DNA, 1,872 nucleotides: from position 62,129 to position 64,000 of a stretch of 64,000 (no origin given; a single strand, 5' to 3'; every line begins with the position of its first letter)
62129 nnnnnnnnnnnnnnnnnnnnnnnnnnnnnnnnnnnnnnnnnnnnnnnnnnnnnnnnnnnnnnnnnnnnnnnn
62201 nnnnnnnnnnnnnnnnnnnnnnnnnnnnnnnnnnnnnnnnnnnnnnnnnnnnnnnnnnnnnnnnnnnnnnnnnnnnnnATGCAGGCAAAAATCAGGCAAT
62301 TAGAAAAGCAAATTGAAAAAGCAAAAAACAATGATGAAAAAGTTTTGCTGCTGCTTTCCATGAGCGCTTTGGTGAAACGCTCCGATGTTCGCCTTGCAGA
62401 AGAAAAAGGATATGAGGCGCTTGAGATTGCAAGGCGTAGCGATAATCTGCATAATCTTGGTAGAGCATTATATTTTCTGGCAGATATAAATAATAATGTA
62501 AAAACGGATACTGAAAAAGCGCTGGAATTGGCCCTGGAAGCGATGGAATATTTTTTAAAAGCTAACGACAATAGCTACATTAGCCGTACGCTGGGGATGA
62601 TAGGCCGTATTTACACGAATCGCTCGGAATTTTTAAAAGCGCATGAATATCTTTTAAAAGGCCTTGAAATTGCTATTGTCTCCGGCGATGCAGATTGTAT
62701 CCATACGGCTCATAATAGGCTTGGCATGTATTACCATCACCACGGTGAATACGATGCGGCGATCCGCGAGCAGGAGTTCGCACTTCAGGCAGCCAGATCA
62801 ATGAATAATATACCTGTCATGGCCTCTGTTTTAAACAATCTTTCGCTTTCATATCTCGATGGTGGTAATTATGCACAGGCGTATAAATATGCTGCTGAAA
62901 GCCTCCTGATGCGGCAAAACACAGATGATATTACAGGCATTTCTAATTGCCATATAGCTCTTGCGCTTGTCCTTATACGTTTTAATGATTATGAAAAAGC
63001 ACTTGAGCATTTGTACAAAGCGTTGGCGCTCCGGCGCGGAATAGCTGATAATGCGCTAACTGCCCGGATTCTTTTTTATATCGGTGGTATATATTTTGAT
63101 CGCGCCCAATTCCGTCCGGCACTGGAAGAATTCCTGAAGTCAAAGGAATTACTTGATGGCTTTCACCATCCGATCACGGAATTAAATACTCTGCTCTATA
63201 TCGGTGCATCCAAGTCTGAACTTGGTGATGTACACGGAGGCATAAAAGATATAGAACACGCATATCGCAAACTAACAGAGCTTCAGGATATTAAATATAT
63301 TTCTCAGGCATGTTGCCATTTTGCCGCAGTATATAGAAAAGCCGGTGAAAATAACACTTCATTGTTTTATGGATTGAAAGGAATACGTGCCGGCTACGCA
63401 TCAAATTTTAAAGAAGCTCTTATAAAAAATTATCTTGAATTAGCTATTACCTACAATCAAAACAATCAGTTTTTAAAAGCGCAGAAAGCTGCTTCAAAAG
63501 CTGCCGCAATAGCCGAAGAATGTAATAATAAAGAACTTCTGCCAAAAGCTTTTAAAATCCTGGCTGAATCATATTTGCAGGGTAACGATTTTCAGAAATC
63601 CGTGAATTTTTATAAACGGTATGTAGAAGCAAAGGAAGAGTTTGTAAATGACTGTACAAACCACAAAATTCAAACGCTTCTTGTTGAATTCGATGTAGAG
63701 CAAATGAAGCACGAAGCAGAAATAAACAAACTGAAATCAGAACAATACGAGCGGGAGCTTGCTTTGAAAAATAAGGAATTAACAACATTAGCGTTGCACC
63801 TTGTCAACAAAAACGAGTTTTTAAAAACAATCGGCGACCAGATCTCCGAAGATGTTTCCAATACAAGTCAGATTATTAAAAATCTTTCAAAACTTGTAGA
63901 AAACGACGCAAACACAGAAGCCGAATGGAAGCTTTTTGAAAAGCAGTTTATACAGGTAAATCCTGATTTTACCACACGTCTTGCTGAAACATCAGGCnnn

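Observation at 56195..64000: Co-directional block of three large uncharacterised envelope proteins followed by a TPR/HTH regulator – candidate novel surface system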

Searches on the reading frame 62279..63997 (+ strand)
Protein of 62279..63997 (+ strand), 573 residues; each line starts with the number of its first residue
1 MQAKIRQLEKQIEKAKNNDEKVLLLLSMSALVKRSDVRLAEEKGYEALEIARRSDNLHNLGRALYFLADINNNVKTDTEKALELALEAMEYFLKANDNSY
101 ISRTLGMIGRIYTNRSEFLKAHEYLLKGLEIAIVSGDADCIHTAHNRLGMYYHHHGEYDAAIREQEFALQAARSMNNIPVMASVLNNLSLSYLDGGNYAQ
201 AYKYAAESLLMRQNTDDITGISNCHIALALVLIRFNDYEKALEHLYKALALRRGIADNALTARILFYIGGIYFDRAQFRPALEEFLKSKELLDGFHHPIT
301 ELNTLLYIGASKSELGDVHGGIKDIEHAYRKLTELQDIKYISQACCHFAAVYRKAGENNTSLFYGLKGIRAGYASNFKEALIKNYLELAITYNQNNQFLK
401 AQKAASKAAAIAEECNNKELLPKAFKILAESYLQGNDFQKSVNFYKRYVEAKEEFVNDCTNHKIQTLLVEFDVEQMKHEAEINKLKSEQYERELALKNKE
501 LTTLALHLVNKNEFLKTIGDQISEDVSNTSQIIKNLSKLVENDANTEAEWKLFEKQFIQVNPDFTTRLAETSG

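Call 7: search_protein_families(library=pfam, proteins=[window:62279-63997:+], max_evalue=0.1)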
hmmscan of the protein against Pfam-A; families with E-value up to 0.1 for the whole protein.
window:62279-63997:+ (573 aa): 14 families
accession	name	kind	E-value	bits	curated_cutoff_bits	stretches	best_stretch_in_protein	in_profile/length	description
PF13424.12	TPR_12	-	1.7e-26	92.6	30.1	6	181-253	2-76/77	Tetratricopeptide repeat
PF07719.23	TPR_2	-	1.7e-09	37.5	27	0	224-252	3-31/34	Tetratricopeptide repeat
PF00515.34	TPR_1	-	1.8e-07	31.2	27.8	1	224-252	3-31/34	Tetratricopeptide repeat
PF17874.7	TPR_MalT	-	2.7e-06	27.3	45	1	144-259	42-158/336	MalT-like TPR region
PF13432.12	TPR_16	-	4.6e-06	27.4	32.7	0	168-207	19-56/65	Tetratricopeptide repeat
PF13181.12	TPR_8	-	1.7e-05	25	25.7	0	225-252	4-31/34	Tetratricopeptide repeat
PF13176.12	TPR_7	-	0.00028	21.2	27.9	0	226-256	3-33/36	Tetratricopeptide repeat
PF13374.12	TPR_10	-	0.0015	18.9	27.5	1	182-214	2-34/42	Tetratricopeptide repeat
PF13428.12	TPR_14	-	0.0064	17.5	23.5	0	224-251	3-30/44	Tetratricopeptide repeat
PF07721.20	TPR_4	-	0.0089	17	27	0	224-245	3-24/26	Tetratricopeptide repeat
PF10602.15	RPN7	-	0.0094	16.1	29.6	1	185-290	39-141/174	26S proteasome subunit RPN7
PF13431.12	TPR_17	-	0.018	15.7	24.4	0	144-162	15-33/34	Tetratricopeptide repeat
PF12895.13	ANAPC3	-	0.03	15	27.2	1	188-247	29-81/82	Anaphase-promoting complex, cyclosome, subunit 3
PF22883.1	Consortin_N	-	0.044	14.2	27.7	0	418-444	2-28/52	Consortin, N-terminal domain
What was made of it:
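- On LuxR/GerE-type regulators with TPR sensor (gene at 62279..): TPR_12, E 1.7e-26, 6 stretches (call 7).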

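Call 8: search_protein_families(library=ncbifam, proteins=[window:62279-63997:+], max_evalue=0.1)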
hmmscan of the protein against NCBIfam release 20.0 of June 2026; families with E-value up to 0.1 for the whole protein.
window:62279-63997:+ (573 aa): 7 families
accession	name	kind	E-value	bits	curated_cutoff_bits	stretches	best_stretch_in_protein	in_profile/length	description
NF053520.1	HK_Porph_FimS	equivalog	1.1e-13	50.4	600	1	40-294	63-316/618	sensor histidine kinase FimS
NF053617.1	SARPRegAfsRStmc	equivalog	2.3e-10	39.1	1430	1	84-251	718-885/986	SARP-family global regulator AfsR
NF041717.1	HaaA_phane_TPR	equivalog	1.7e-07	29.8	1125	1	104-359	554-809/882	cyclophane-containing RiPP biosynthesis TPR protein HaaT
NF053720.1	NsdA_fam_reg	subfamily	3.5e-07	30.1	75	1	148-253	207-312/432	NsdA family TPR-like regulatory protein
NF040959.1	MamA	equivalog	3.6e-06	26.6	200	1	185-288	74-165/204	magnetosome protein MamA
NF040586.1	FxSxx_TPR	equivalog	1.4e-05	23.8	300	1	80-254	403-588/830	FxSxx-COOH system tetratricopeptide repeat protein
NF053779.1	BT3442_fam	equivalog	1.5e-05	24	940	1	44-251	125-320/563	BT3442 family protein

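Call 10: search_protein_families(library=padloc, proteins=[window:62279-63997:+], max_evalue=0.1)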
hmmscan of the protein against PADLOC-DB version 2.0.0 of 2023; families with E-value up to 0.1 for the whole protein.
window:62279-63997:+ (573 aa): 1 family
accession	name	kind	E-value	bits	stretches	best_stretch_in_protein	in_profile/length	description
PDLC01169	TPR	-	1.6e-07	29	1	107-250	114-252/252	TPR repeats containing protein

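Call 11: search_protein_families(library=phrogs, proteins=[window:62279-63997:+], max_evalue=0.1)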
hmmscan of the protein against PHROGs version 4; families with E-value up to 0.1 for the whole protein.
window:62279-63997:+ (573 aa): 5 families
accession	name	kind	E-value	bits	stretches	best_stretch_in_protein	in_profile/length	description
phrog_5208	-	unknown function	7.2e-18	65.7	3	223-355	179-309/372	-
phrog_5823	-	transcription regulation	6.3e-05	23.3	1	145-249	165-275/404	transcriptional regulator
phrog_10886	-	transcription regulation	0.034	14.1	0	120-188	234-301/457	transcriptional regulator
phrog_1816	-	unknown function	0.083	14.3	0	468-489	28-49/63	-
phrog_2208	-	unknown function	0.094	14.1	0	403-427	21-44/59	-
